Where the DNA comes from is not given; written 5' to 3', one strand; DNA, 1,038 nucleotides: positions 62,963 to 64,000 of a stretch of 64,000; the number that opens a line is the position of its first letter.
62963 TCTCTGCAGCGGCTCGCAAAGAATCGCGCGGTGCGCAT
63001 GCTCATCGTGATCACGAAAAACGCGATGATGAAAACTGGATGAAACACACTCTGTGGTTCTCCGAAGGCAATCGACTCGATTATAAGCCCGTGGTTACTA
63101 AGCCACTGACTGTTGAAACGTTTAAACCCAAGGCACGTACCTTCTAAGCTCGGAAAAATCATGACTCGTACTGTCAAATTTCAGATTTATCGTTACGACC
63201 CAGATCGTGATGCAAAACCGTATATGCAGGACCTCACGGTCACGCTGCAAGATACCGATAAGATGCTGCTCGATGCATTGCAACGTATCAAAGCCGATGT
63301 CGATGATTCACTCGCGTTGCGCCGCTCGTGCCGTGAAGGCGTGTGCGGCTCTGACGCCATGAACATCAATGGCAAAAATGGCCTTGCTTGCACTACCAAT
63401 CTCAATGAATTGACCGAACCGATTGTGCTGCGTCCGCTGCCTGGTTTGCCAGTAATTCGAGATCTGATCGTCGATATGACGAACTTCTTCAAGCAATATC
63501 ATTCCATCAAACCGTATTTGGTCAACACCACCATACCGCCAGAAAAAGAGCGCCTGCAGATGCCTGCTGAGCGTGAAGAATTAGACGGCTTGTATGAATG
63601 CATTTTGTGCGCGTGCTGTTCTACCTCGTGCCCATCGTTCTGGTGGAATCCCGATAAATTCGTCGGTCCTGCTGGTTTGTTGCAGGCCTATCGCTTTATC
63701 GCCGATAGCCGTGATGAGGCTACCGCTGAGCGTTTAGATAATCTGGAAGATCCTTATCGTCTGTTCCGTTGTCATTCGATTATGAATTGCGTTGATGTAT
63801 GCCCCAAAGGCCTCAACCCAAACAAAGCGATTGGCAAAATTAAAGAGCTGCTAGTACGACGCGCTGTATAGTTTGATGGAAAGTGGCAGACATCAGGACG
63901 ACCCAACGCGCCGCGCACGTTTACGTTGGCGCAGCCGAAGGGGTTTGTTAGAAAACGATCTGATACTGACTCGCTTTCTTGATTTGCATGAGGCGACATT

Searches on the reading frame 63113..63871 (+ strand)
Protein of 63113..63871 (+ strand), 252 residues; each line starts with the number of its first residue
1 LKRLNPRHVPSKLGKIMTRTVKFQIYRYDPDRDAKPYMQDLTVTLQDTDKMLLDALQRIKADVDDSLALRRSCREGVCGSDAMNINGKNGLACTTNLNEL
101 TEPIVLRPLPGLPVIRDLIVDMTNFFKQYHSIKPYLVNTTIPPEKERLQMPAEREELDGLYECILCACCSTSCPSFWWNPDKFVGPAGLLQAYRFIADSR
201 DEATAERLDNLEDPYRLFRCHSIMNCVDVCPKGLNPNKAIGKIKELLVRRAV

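Call 16: search_protein_families(library=pfam, proteins=[window:63113-63871:+], max_evalue=0.000001)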
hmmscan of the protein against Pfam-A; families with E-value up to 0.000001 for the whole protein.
window:63113-63871:+ (252 aa): 4 families
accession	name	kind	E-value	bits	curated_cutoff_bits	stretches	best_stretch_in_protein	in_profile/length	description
PF13085.11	Fer2_3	-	2.1e-34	118.2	27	1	22-126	1-106/107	2Fe-2S iron-sulfur cluster binding domain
PF13534.11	Fer4_17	-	4.7e-11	43.5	22.2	1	162-235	1-61/61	4Fe-4S dicluster domain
PF13183.11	Fer4_8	-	2.2e-10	41.3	27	1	160-234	2-68/68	4Fe-4S dicluster domain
PF13237.11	Fer4_10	-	3.6e-09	36.9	25.5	1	162-231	8-53/53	4Fe-4S dicluster domain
